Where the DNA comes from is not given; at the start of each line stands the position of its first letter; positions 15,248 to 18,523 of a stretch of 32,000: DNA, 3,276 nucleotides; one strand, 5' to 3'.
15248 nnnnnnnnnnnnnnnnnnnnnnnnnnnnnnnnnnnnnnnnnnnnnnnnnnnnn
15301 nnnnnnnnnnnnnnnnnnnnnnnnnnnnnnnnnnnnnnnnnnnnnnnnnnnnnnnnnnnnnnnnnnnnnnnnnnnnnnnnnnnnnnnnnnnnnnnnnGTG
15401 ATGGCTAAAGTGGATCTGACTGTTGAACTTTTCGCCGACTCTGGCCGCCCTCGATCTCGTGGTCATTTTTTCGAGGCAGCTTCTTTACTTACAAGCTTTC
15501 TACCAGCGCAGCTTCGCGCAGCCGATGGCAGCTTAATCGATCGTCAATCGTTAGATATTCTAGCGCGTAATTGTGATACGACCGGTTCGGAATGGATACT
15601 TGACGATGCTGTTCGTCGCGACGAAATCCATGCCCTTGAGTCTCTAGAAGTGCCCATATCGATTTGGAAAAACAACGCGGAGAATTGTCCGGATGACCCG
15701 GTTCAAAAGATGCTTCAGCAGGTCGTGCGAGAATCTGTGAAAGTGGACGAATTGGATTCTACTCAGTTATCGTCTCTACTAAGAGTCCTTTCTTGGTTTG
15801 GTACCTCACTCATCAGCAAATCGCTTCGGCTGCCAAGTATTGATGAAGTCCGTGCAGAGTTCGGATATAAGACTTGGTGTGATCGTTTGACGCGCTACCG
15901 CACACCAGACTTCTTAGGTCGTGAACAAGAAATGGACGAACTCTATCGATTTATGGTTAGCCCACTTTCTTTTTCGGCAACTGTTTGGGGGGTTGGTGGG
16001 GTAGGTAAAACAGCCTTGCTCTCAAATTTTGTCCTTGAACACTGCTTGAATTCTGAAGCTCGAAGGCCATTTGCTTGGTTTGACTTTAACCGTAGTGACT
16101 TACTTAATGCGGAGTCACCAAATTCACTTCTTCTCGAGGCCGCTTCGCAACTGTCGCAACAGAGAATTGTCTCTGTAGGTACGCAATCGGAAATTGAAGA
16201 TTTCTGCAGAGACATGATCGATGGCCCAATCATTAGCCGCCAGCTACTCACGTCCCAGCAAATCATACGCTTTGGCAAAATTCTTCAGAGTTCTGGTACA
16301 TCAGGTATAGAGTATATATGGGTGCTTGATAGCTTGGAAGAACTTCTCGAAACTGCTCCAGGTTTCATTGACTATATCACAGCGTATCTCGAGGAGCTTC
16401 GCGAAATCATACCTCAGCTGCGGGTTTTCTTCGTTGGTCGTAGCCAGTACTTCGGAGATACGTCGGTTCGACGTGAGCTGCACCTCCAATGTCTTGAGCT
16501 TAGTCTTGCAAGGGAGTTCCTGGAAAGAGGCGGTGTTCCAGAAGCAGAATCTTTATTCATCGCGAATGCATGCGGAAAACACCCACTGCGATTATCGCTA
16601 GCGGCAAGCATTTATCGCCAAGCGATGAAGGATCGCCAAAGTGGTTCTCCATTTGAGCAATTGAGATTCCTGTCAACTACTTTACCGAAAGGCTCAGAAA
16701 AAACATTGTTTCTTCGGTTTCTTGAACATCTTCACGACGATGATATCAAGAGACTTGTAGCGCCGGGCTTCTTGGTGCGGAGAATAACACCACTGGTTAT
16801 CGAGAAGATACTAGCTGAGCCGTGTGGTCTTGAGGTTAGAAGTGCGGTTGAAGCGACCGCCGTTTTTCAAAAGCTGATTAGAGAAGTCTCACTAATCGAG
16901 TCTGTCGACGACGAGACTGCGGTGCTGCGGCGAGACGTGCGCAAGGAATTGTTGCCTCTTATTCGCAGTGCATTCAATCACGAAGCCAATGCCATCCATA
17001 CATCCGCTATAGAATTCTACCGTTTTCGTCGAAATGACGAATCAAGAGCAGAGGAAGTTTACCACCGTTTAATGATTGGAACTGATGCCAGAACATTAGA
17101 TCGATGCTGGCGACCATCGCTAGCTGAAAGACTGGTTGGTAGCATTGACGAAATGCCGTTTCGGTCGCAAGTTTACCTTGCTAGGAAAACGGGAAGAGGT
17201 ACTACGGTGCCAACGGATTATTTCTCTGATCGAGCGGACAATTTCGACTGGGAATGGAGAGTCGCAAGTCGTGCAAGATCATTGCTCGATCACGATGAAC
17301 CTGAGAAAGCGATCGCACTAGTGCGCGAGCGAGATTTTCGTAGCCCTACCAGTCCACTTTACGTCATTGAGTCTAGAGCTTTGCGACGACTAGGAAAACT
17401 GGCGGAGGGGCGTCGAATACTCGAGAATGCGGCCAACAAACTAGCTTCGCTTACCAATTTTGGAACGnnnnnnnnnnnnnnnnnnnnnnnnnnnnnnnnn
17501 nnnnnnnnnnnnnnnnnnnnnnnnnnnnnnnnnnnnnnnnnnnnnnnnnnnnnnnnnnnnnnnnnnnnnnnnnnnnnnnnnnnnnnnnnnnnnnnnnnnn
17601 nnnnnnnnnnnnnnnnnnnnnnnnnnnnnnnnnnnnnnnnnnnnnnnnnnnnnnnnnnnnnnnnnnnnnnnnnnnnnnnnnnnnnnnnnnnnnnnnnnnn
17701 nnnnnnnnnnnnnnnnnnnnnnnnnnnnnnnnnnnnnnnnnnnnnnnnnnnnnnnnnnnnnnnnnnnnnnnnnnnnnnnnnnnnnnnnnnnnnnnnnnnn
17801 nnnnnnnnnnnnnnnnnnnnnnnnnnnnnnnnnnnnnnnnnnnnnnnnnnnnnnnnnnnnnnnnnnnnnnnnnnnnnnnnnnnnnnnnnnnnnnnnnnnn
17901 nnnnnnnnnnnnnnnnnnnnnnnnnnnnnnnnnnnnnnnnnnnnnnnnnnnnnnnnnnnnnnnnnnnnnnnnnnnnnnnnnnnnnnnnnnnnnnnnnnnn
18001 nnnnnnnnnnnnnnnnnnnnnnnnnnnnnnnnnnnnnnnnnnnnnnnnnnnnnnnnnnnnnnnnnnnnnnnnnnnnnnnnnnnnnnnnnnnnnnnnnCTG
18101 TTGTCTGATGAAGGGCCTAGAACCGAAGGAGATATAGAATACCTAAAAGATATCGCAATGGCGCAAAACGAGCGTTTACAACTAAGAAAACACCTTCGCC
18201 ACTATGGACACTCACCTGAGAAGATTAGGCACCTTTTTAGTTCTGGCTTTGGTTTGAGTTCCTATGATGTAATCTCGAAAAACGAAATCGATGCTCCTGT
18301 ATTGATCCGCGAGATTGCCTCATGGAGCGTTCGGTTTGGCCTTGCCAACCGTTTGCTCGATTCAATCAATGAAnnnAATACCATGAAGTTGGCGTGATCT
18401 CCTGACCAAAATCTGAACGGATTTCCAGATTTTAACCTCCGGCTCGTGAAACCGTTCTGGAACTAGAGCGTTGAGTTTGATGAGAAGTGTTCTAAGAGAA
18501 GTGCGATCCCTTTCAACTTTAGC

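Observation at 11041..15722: One ~90-aa helical module recurs in four operon proteins, at the N-terminus of one protease, the C-terminus of the other, and the N-termini of both NTPases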

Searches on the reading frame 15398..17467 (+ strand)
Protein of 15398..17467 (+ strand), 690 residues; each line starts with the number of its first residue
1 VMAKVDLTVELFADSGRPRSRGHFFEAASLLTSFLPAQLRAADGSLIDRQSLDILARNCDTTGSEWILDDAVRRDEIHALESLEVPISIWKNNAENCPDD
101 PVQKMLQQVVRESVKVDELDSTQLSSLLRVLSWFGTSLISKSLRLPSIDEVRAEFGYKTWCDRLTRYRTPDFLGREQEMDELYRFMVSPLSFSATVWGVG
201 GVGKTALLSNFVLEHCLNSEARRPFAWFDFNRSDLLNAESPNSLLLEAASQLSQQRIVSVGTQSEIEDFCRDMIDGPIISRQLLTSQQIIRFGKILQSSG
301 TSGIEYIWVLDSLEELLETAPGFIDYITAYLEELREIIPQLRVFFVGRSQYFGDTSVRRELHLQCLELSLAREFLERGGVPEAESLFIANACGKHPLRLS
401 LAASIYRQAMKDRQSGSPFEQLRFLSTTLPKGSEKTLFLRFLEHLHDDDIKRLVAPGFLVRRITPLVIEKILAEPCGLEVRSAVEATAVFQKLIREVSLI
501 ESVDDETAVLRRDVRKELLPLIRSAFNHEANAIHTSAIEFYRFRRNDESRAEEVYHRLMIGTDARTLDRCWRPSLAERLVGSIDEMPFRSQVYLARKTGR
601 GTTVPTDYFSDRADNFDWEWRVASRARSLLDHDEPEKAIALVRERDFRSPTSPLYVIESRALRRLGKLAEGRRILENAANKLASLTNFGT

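Call 60: find_related_loci(query=A6, collection=metagenome_contigs, flank=6000)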
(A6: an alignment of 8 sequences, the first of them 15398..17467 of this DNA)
Query A6 (690 aa) in metagenome_contigs; peptide patterns used: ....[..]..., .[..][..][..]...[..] (x = any residue, [..] = any of these).
297 stretches matched a pattern; 136 encode a relative of the query (tblastn E <= 1e-3); the best 80 are kept; 80 distinct loci.
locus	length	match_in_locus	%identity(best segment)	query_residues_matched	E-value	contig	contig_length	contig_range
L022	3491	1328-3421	30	24-684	6e-79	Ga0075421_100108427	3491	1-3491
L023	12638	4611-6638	31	24-672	6e-78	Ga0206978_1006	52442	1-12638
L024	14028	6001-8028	31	24-672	6e-78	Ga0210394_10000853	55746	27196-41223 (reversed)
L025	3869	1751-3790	32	19-684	3e-73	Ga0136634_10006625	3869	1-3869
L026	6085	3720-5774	31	24-679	9e-72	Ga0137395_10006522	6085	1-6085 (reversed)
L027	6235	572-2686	29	19-675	9e-71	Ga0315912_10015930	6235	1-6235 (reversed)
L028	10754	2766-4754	31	18-678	1e-70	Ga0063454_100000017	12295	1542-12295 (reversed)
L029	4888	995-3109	29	1-678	2e-69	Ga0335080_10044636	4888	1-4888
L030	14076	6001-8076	29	24-683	1e-66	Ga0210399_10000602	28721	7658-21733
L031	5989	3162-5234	28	21-662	8e-66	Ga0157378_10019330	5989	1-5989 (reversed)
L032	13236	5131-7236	29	24-676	2e-64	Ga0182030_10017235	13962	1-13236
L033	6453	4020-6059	30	20-667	8e-64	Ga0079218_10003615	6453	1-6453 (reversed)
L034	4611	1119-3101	29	24-676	2e-63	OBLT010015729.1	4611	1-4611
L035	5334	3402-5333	30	61-674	1e-63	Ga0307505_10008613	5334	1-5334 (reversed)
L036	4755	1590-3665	29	22-680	2e-63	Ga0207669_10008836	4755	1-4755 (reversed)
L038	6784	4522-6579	28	21-662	7e-62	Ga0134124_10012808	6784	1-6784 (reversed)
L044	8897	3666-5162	32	195-686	1e-58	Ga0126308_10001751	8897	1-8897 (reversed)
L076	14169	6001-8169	26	13-684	7e-49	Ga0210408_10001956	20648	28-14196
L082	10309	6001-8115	28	24-680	1e-48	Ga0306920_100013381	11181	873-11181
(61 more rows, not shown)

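Call 64: search_protein_families(library=pfam, proteins=[L076:4866-5939:+, L031:1997-3052:+, L030:4865-5941:+, L031:788-1945:+, L082:3757-4836:+, L038:2171-3298:+, L076:5911-8814:+, L044:2862-5540:+, L031:3027-5441:+, L044:1586-2848:+], max_evalue=0.01)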
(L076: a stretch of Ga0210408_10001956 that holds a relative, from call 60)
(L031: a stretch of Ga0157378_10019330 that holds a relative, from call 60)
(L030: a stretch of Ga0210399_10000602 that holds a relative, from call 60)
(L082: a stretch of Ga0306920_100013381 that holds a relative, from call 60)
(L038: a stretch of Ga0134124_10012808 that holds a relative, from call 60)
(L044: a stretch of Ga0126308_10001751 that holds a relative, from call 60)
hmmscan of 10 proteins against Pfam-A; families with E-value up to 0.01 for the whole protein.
L076:4866-5939:+ (358 aa): 0 families

L031:1997-3052:+ (352 aa): 3 families
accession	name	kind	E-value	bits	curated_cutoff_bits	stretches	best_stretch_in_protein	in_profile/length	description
PF19955.5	EAD1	-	5.7e-07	30.3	24.2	1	4-86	6-89/90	Effector-associated domain 1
PF13173.12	AAA_14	-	0.0017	18.8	27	1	131-179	2-48/129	AAA domain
PF13191.12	AAA_16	-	0.0043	18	32.6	1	117-197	10-94/167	AAA ATPase domain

L030:4865-5941:+ (359 aa): 2 families
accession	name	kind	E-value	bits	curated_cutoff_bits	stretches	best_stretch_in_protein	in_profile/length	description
PF19955.5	EAD1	-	1.6e-15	57.8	24.2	1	1-86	1-87/90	Effector-associated domain 1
PF13191.12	AAA_16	-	0.0011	19.9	32.6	1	133-258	20-158/167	AAA ATPase domain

L031:788-1945:+ (386 aa): 2 families
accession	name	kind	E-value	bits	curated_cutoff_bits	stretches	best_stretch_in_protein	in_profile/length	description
PF19955.5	EAD1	-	6.2e-15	55.9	24.2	1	6-91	2-89/90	Effector-associated domain 1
PF13365.12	Trypsin_2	-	3.4e-14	54.3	27.6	1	156-343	1-144/144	Trypsin-like peptidase domain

L082:3757-4836:+ (360 aa): 3 families
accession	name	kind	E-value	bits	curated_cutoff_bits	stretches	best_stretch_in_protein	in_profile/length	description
PF13365.12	Trypsin_2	-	5.3e-20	73.1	27.6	1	138-323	1-144/144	Trypsin-like peptidase domain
PF19955.5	EAD1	-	1.7e-08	35.2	24.2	1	2-85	3-88/90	Effector-associated domain 1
PF00089.32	Trypsin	-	0.00059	20.2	20.6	0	126-157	15-46/220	Trypsin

L038:2171-3298:+ (376 aa): 2 families
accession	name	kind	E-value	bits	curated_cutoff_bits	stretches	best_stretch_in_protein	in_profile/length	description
PF19955.5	EAD1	-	2.8e-15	57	24.2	1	5-90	2-89/90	Effector-associated domain 1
PF13365.12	Trypsin_2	-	4.5e-11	44.1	27.6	1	146-332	1-143/144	Trypsin-like peptidase domain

L076:5911-8814:+ (968 aa): 11 families
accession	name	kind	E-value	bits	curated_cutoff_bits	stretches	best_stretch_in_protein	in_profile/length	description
PF13424.12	TPR_12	-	5.6e-08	33.3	30.1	1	728-792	10-76/77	Tetratricopeptide repeat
PF13176.12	TPR_7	-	9.2e-07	28.9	27.9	1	764-796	2-34/36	Tetratricopeptide repeat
PF13191.12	AAA_16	-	8.7e-06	26.8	32.6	1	214-372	10-143/167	AAA ATPase domain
PF13374.12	TPR_10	-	1.7e-05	25.1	27.5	1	762-792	3-33/42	Tetratricopeptide repeat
PF13428.12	TPR_14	-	2.9e-05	24.7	23.5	0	764-803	4-43/44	Tetratricopeptide repeat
PF07719.23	TPR_2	-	3e-05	24.2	27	0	763-793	3-33/34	Tetratricopeptide repeat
PF13414.12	TPR_11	-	0.00032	20.7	26.8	0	771-805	4-38/42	TPR repeat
PF24883.2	NPHP3_N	-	0.00039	21.1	24.8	1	219-298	11-86/164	Nephrocystin 3, N-terminal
PF01637.24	ATPase_2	-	0.006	16.9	33.2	0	223-253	14-44/225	ATPase domain predominantly from Archaea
PF20308.4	TPR-S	-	0.0088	17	27.6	0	718-792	15-90/102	Tetratricopeptide Repeats-Sensor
PF00931.28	NB-ARC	-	0.009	15.7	23.5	0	222-252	10-41/248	NB-ARC domain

L044:2862-5540:+ (893 aa): 9 families
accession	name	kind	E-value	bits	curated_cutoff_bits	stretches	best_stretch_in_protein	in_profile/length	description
PF19957.5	EAD5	-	2.5e-14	53.7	27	1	786-885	2-100/135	Effector-associated domain 5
PF13191.12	AAA_16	-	2.8e-10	41.4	32.6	1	266-393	25-151/167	AAA ATPase domain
PF24883.2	NPHP3_N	-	5.2e-10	40.2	24.8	1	266-394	23-142/164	Nephrocystin 3, N-terminal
PF20703.3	nSTAND1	-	2e-07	31.5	27.1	1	258-420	26-162/379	Novel STAND NTPase 1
PF13401.12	AAA_22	-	6.2e-06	27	27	1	264-392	4-98/130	AAA domain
PF05729.18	NACHT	-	8e-06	26.2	26.7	1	268-392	3-99/167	NACHT domain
PF13173.12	AAA_14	-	3.6e-05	24.2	27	1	265-325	2-57/129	AAA domain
PF01637.24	ATPase_2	-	0.0013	19.1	33.2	1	260-296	15-51/225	ATPase domain predominantly from Archaea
PF00931.28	NB-ARC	-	0.0023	17.7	23.5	0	268-297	21-51/248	NB-ARC domain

L031:3027-5441:+ (805 aa): 7 families
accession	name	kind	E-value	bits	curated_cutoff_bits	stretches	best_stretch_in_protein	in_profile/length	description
PF13191.12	AAA_16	-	8.2e-07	30.1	32.6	1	235-402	22-156/167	AAA ATPase domain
PF24883.2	NPHP3_N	-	0.00089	19.9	24.8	1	233-337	17-99/164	Nephrocystin 3, N-terminal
PF20703.3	nSTAND1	-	0.00097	19.3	27.1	1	189-424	6-162/379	Novel STAND NTPase 1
PF13401.12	AAA_22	-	0.0011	19.7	27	1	237-410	4-109/130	AAA domain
PF01637.24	ATPase_2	-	0.0035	17.6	33.2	0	233-260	15-42/225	ATPase domain predominantly from Archaea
PF13173.12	AAA_14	-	0.0061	17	27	0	238-293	2-37/129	AAA domain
PF00931.28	NB-ARC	-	0.01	15.6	23.5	0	241-261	21-41/248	NB-ARC domain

L044:1586-2848:+ (421 aa): 1 family
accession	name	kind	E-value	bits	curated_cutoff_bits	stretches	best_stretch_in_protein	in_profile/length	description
PF13191.12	AAA_16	-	0.0012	19.8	32.6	1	129-279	5-161/167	AAA ATPase domain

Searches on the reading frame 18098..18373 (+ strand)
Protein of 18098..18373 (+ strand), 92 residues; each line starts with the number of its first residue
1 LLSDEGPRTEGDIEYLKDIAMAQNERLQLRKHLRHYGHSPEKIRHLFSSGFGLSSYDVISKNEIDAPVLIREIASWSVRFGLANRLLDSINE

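Call 83: search_protein_families(library=pfam, proteins=[window:18098-18373:+], max_evalue=1)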
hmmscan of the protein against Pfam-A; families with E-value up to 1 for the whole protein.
window:18098-18373:+ (92 aa): 1 family
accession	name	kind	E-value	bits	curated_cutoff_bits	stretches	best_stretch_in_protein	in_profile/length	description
PF20110.4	DUF6500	-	0.15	12.4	23.7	1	52-78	10-35/53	Family of unknown function (DUF6500)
